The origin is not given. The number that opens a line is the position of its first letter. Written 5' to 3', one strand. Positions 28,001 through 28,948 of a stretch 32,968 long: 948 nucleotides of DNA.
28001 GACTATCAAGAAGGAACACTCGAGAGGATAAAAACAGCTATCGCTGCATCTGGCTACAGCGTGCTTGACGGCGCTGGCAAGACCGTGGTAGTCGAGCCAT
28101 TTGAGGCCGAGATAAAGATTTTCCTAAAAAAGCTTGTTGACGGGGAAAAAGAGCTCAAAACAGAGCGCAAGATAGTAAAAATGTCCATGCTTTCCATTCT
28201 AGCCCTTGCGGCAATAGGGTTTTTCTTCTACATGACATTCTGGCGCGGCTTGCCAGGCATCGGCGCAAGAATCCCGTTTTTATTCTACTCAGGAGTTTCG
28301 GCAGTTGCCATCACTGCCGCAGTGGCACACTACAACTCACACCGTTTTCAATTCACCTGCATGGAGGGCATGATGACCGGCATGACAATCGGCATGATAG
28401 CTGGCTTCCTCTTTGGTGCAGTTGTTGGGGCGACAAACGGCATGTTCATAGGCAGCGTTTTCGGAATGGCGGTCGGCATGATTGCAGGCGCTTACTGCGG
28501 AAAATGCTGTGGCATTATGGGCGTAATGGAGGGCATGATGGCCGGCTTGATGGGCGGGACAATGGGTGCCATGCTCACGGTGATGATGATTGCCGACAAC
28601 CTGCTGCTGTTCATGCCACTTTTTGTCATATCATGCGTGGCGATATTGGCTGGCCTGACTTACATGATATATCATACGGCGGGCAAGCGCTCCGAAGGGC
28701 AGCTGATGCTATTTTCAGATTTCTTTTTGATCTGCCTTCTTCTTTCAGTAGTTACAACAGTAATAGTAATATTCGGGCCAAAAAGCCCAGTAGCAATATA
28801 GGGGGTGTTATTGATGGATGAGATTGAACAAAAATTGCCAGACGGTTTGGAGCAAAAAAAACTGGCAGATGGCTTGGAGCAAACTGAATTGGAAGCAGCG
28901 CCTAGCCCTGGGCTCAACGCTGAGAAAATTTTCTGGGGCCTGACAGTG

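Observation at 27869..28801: HMA metallochaperone domain fused to a Met/Gly/Cys-rich polytopic membrane domain with an internal duplication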

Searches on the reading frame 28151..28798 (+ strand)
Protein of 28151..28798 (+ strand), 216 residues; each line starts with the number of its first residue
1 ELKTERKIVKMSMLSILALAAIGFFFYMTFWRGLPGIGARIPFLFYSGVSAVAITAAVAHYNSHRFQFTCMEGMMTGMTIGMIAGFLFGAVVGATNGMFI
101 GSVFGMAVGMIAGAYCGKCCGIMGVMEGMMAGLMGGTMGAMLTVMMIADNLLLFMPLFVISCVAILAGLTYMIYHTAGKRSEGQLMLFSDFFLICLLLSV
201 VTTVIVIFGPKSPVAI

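Call 6: search_solved_structures(query=window:28151-28798:+, max_evalue=10)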
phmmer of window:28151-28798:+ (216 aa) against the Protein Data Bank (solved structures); distinct sequences matched with E-value up to 10: 1.
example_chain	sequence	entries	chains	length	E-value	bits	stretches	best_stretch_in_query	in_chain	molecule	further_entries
23fj_R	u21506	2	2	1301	6e-05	26.2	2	73-148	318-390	ARID domain-containing protein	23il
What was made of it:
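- Tried and rejected: (2) PDB sequence search with the single protein gave only a low-complexity hit to an ARID protein (call 6).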

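Call 9: find_related_loci(query=window:28151-28798:+, collection=genome_contigs, flank=6000)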
Query window:28151-28798:+ (216 aa) in genome_contigs; peptide patterns used: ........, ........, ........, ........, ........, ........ (x = any residue, [..] = any of these).
89 stretches matched a pattern; 44 encode a relative of the query (tblastn E <= 1e-3); 44 distinct loci.
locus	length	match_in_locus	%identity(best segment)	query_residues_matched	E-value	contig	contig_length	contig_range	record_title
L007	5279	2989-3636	69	1-216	6e-93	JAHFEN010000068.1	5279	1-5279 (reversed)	MAG: Candidatus Micrarchaeota archaeon isolate nzgw27 NODE_61037_length_5280_cov_2.175422, whole genome shotgun sequence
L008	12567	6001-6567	50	27-214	3e-52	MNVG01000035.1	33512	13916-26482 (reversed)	MAG: Candidatus Micrarchaeota archaeon CG1_02_51_15 cg1_0.2_scaffold_819_c, whole genome shotgun sequence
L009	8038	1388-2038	47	1-214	3e-50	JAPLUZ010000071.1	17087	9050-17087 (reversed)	MAG: Candidatus Aenigmatarchaeota archaeon isolate LacPavin_0920_SED5_MAG_42_9 LacPavin_0920_SED5_scaffold_648949, whole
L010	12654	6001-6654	41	1-214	5e-50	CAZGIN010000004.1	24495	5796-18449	MAG TPA_asm: uncultured Methanosarcinales archaeon isolate binchicken_co129_420 genome assembly, contig: NODE_5584_lengt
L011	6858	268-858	46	19-212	5e-49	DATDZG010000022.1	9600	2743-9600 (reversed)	MAG TPA_asm: Candidatus Nanoarchaeia archaeon isolate SMAG_U8186 k141_1504407, whole genome shotgun sequence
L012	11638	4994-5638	40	5-215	2e-48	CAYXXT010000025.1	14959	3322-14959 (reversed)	MAG TPA_asm: uncultured Methanosarcinales archaeon isolate SRP178908_co2_264 genome assembly, contig: NODE_1936_length_1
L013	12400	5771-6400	46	5-212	2e-48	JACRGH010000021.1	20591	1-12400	MAG: Candidatus Micrarchaeota archaeon isolate NC_groundwater_1746_Pr3_B-0.1um_53_26 SR-2_scaffold_141_1179888, whole ge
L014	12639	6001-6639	44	3-212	2e-47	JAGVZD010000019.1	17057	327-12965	Candidatus Woesearchaeota archaeon isolate RIFCSPLOWO2_02_FULL_30_14 rifcsplowo2_02_scaffold_4474, whole genome shotgun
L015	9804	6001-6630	44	5-212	3e-47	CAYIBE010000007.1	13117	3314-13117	MAG TPA_asm: Candidatus Woesearchaeota archaeon isolate ERP119705_co1_791 genome assembly, contig: NODE_6073_length_1311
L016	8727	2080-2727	41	1-212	1e-46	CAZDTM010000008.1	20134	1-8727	MAG TPA_asm: Candidatus Woesearchaeota archaeon isolate binchicken_co38_1163 genome assembly, contig: NODE_5608_length_2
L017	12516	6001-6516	48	43-212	3e-46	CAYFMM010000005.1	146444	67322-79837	MAG TPA_asm: uncultured Methanosarcinales archaeon isolate ERP019367_co1_44 genome assembly, contig: NODE_146_length_146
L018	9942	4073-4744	42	1-214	1e-45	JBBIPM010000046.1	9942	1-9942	MAG: Candidatus Woesearchaeota archaeon isolate PGF172224_bin_302 NODE_2390_length_9942_cov_7.952867, whole genome shotg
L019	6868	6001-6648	45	1-212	6e-45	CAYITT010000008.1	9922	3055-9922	MAG TPA_asm: uncultured archaeon isolate ERP119705_co6_929 genome assembly, contig: NODE_9365_length_9922_cov_4.307084,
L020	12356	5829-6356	44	42-215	2e-44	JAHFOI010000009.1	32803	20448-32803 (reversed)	MAG: Candidatus Woesearchaeota archaeon isolate nzgw50 NODE_702_length_32804_cov_3.936573, whole genome shotgun sequence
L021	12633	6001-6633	41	5-212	1e-44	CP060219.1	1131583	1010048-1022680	MAG: Candidatus Woesearchaeota archaeon isolate HK-STAS-Nano-3 chromosome, complete genome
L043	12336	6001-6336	58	64-175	2e-32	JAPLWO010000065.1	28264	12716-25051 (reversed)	MAG: Candidatus Magasanikiibacteriota bacterium isolate LacPavin_0920_WC57_MAG_45_8 LacPavin_0920_WC57_scaffold_251738,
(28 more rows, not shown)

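Call 31: search_protein_representatives(alignment_id=A2)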
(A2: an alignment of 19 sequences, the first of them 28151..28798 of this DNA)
Query: 19 sequences, 242 profile positions. Proteins with E-value up to 0.001 (for the whole library): 686; up to 1e-10: 435; up to 1e-30: 162. The best 150 are listed.
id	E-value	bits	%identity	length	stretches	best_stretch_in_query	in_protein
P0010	3.7e-103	360.6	-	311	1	5-241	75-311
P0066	5.0e-95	334.0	-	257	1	3-241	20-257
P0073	8.5e-92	323.4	-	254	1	3-241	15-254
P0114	2.9e-90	318.4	-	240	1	9-241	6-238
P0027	4.8e-84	298.0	-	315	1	5-240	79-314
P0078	7.1e-79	281.1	-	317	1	11-239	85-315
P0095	1.0e-78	280.6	-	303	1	26-237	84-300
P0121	3.9e-77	275.4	-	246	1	14-241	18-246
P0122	3.7e-75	268.9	-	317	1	15-239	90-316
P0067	9.4e-75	267.6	-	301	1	17-241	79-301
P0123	4.9e-74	265.2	-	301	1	8-239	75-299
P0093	3.4e-72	259.2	-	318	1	7-241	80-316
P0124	5.5e-72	258.5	-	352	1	28-240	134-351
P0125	1.1e-71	257.6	-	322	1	5-241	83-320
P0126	9.8e-71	254.4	-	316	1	14-240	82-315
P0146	6.7e-62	225.5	-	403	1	11-239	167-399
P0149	1.3e-61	224.5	-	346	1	15-239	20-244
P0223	3.9e-48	180.4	-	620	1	28-203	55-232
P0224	8.3e-47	176.1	-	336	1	36-241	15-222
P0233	2.8e-45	171.1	-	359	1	27-241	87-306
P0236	1.1e-43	165.9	-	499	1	27-208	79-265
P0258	2.1e-35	138.7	-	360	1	37-205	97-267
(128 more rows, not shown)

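Call 33: search_protein_families(library=pfam, proteins=[P0223, P0236, P0149, P0224, P0233, P0258, P0146, P0124], max_evalue=0.01)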
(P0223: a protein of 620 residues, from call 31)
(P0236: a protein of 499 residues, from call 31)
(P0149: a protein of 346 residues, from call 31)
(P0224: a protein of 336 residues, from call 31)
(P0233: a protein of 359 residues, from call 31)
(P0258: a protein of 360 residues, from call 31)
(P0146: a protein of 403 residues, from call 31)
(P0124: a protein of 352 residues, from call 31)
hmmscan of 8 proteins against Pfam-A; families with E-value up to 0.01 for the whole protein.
P0223 (620 aa): 3 families
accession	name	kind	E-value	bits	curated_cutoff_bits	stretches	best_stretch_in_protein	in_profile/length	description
PF13473.12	Cupredoxin_1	-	3e-15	56.6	27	1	529-617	17-104/104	Cupredoxin-like domain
PF13624.11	SurA_N_3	-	1.1e-10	42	27.2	1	349-469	38-161/162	SurA-like N-terminal domain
PF13623.11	SurA_N_2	-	2.2e-10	41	28.5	1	348-430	39-122/145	SurA-like N-terminal domain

P0236 (499 aa): 5 families
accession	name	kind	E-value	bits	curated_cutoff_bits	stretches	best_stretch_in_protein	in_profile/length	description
PF07730.19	HisKA_3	-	6.6e-15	55.8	24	1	301-368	1-68/68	Histidine kinase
PF02518.31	HATPase_c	-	9.9e-06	26.4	26.4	1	409-494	4-110/111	Histidine kinase-, DNA gyrase B-, and HSP90-like ATPase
PF00403.32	HMA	-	4.8e-05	24.1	24.8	1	6-62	2-61/62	Heavy-metal-associated domain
PF13581.12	HATPase_c_2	-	0.0023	18.4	27.4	0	415-455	36-80/127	Histidine kinase-like ATPase domain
PF15643.12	Tox-PL-2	-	0.0075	16.9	25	0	9-52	14-57/103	Papain fold toxin 2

P0149 (346 aa): 1 family
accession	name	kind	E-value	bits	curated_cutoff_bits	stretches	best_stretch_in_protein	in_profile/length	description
PF13473.12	Cupredoxin_1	-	2.9e-10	40.5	27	1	261-345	20-104/104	Cupredoxin-like domain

P0224 (336 aa): 1 family
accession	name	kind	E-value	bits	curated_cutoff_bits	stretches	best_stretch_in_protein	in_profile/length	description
PF13473.12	Cupredoxin_1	-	3.9e-08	33.7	27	1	242-335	13-104/104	Cupredoxin-like domain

P0233 (359 aa): 0 families

P0258 (360 aa): 0 families

P0146 (403 aa): 2 families
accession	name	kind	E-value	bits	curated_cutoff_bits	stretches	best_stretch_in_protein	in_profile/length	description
PF00403.32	HMA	-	4.7e-12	46.5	24.8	1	103-157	5-61/62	Heavy-metal-associated domain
PF19991.5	HMA_2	-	0.001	19.5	30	0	111-152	32-75/154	Heavy metal associated domain 2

P0124 (352 aa): 2 families
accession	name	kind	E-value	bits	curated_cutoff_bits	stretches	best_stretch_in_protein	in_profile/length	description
PF00403.32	HMA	-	6.2e-05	23.7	24.8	1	7-65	2-61/62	Heavy-metal-associated domain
PF13441.11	Gly-zipper_YMGG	-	0.0088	16.2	28.9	1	205-247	2-45/45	YMGG-like Gly-zipper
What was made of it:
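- In P0223 a SurA_N domain sits between the 7TM domain and the cupredoxin (call 33).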

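Call 51: predict_structure(alignment_id=A3)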
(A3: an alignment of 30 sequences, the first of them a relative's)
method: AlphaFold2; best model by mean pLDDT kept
length: 346 residues; sequences in the alignment: 30
mean_pLDDT: 87.2   pTM: 0.75
mean pLDDT of the five models: 87.2, 87.1, 86.4, 85.9, 85.9
residues with pLDDT >= 90: 219; 70-90: 85; 50-70: 29; < 50: 13
segments of 3 or more residues with pLDDT < 50: 1-5, 253-257
pLDDT, mean of each block of 10 residues (from residue 1): 48 64 89 93 98 93 85 98 95 82 95 98 94 97 92 95 96 87 96 92 80 84 97 95 59 53 88 89 94 74 94 89 95 83 91
secondary structure, 60 per line:
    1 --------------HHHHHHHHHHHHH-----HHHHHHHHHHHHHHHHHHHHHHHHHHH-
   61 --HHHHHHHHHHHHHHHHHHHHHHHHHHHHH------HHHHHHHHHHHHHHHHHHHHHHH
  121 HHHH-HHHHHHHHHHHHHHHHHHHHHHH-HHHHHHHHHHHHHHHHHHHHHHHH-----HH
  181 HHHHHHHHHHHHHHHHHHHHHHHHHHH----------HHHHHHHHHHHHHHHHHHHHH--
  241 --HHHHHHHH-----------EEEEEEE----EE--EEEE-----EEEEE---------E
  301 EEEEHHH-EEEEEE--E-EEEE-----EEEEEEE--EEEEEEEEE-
elements in order: H15-27 H33-59 H63-91 H98-124 H126-148 H150-173 H179-207 H218-238 H243-250 E262-268 E277-280 E286-290 E300-304 E309-314 E319-322 E328-334 E337-345

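Call 52: search_solved_structures(query=A2, max_evalue=10)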
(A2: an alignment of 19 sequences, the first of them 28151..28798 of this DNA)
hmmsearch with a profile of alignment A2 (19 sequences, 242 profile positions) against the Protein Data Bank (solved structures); distinct sequences matched with E-value up to 10: 2.
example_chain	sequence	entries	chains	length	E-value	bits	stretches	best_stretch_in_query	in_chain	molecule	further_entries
23fj_R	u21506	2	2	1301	0.59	12.8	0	110-170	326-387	ARID domain-containing protein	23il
9j9b_D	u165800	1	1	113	2.8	10.6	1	97-122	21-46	Protein MGR2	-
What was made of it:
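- On Any solved membrane-protein fold: Profile against PDB sequences gives a best E of 0.59 (call 52).
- Tried and rejected: The profile search gave nothing (call 52).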

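Call 55: fold_search(model_id=the predicted structure, library=pdb)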
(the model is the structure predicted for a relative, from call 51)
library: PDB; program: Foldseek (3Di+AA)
matches with E <= 10: 603; with E <= 0.001: 1
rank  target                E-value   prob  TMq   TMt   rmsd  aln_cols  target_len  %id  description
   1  4f2e                  1.8e-04  1.00  0.21  0.61   4.2        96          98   26  Crystal structure of the Streptococcus pneumoniae D39 copper chaperone CupA with Cu(I) (released 2013-01-30)
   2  5u7n_B                1.2e-03  1.00  0.22  0.56   4.2        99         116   22  CRYSTAL STRUCTURE OF A CHIMERIC CUA DOMAIN (SUBUNIT II) OF CYTOCHROME BA3 FROM THERMUS THERMOPHILUS WITH THE AMICYANIN (released 2017-11-22)
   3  5u7n_G                1.3e-03  1.00  0.22  0.60   4.0        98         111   21  CRYSTAL STRUCTURE OF A CHIMERIC CUA DOMAIN (SUBUNIT II) OF CYTOCHROME BA3 FROM THERMUS THERMOPHILUS WITH THE AMICYANIN (released 2017-11-22)
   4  8vuk                  1.3e-03  1.00  0.21  0.67   3.9        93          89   20  The crystal structure of Brucella abortus FtrB at 1.3 Angstrom resolution (released 2025-01-22)
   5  5u7n_F                1.4e-03  1.00  0.21  0.58   4.2       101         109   22  CRYSTAL STRUCTURE OF A CHIMERIC CUA DOMAIN (SUBUNIT II) OF CYTOCHROME BA3 FROM THERMUS THERMOPHILUS WITH THE AMICYANIN (released 2017-11-22)
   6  4f2f                  1.6e-03  1.00  0.22  0.65   3.7        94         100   26  Crystal structure of the metal binding domain (MBD) of the Streptococcus pneumoniae D39 Cu(I) exporting P-type ATPase Co (released 2013-01-30)
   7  5u7n_A                1.6e-03  1.00  0.22  0.58   4.0        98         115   21  CRYSTAL STRUCTURE OF A CHIMERIC CUA DOMAIN (SUBUNIT II) OF CYTOCHROME BA3 FROM THERMUS THERMOPHILUS WITH THE AMICYANIN (released 2017-11-22)
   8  6pty_A                1.7e-03  1.00  0.21  0.54   4.5       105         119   21  Soluble model of human CuA (Tt3Lh) (released 2019-11-20)
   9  2qpe_B                1.8e-03  1.00  0.23  0.43  15.6       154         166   18  An unexpected outcome of surface-engineering an integral membrane protein: Improved crystallization of cytochrome ba3  (released 2007-12-11)
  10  2cua_A                1.9e-03  1.00  0.22  0.53   4.4       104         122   22  THE CUA DOMAIN OF CYTOCHROME BA3 FROM THERMUS THERMOPHILUS (released 1999-05-28)
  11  1pcs                  2.0e-03  1.00  0.20  0.57   3.7       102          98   20  THE 2.15 A CRYSTAL STRUCTURE OF A TRIPLE MUTANT PLASTOCYANIN FROM THE CYANOBACTERIUM SYNECHOCYSTIS SP. PCC 6803 (released 1997-12-17)
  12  5u7n_E                2.5e-03  1.00  0.22  0.58   4.1        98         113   21  CRYSTAL STRUCTURE OF A CHIMERIC CUA DOMAIN (SUBUNIT II) OF CYTOCHROME BA3 FROM THERMUS THERMOPHILUS WITH THE AMICYANIN (released 2017-11-22)
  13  5u7n_D                2.5e-03  1.00  0.21  0.54   4.6        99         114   21  CRYSTAL STRUCTURE OF A CHIMERIC CUA DOMAIN (SUBUNIT II) OF CYTOCHROME BA3 FROM THERMUS THERMOPHILUS WITH THE AMICYANIN (released 2017-11-22)
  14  2cua_B                2.9e-03  1.00  0.22  0.49   4.3       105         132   22  THE CUA DOMAIN OF CYTOCHROME BA3 FROM THERMUS THERMOPHILUS (released 1999-05-28)
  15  4hci_A                3.0e-03  1.00  0.18  0.57   4.0        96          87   20  Uncharacterized Cupredoxin-like Domain Protein Cupredoxin_1 from Bacillus anthracis (released 2012-10-17)
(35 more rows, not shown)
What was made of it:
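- On CupA family (applies to the neighbouring gene 28805-29473): The fused domain's best fold match is 4F2E (call 55).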

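Call 56: find_encoding_contigs(protein=P0236, flank=6000, max_places=3)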
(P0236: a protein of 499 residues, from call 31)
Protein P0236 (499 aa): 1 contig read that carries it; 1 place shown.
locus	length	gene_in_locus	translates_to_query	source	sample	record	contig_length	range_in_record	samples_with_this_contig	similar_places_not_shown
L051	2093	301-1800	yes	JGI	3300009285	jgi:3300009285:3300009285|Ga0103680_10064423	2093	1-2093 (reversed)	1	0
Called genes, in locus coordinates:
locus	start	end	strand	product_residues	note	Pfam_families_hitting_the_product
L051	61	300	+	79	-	PF00403:HMA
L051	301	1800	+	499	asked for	PF07730:HisKA_3, PF02518:HATPase_c (faint)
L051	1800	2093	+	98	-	?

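Call 57: find_encoding_contigs(protein=P0149, flank=6000, max_places=3)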
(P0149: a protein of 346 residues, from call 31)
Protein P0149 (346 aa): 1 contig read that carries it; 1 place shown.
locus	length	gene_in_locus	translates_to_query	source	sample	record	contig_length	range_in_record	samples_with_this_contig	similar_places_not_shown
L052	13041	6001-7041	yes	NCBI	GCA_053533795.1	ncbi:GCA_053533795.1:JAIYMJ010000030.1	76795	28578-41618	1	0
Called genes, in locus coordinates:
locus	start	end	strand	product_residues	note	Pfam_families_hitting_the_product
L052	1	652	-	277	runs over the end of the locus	PF01263:Aldose_epim (faint)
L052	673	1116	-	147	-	-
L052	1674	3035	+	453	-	PF01751:Toprim (weak), PF13155:Toprim_2, PF13662:Toprim_4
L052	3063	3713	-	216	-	PF13624:SurA_N_3, PF13623:SurA_N_2 (weak)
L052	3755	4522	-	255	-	-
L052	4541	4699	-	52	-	-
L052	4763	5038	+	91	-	PF13656:RNA_pol_L_2, PF01193:RNA_pol_L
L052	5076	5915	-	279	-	-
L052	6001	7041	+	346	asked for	PF13473:Cupredoxin_1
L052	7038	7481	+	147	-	-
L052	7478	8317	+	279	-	-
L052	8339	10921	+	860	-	PF04945:YHS, PF00403:HMA, PF00122:E1-E2_ATPase, PF00702:Hydrolase, PF08282:Hydrolase_3 (weak)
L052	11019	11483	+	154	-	-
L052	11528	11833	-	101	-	-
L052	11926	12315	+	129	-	-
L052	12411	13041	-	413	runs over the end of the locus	PF02812:ELFV_dehydrog_N, PF00208:ELFV_dehydrog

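Call 58: search_protein_families(library=pfam, proteins=[L051:1800-2093:+, L052:7038-7478:+, L052:7478-8314:+, L052:5076-5915:-], max_evalue=0.01)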
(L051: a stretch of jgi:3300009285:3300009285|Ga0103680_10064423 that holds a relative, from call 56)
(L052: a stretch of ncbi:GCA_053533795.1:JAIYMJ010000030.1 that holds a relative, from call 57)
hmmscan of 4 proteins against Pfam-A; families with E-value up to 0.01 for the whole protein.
L051:1800-2093:+ (98 aa): 1 family
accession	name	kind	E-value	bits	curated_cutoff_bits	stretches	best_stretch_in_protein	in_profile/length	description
PF00072.30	Response_reg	-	4.1e-18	66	30.2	1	7-91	1-82/111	Response regulator receiver domain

L052:7038-7478:+ (147 aa): 1 family
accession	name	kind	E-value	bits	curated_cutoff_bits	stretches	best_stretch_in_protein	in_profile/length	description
PF07690.21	MFS_1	-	0.0064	15.9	33.4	1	5-120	201-315/347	Major Facilitator Superfamily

L052:7478-8314:+ (279 aa): 1 family
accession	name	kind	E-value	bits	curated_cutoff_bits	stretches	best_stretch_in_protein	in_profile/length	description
PF18705.7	DUF5643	-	0.0027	18.1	34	1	196-266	23-95/115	Family of unknown function (DUF5643)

L052:5076-5915:- (279 aa): 0 families
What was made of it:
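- The kinase fusion sits between a CopZ-like gene and a response regulator (calls 56, 58).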
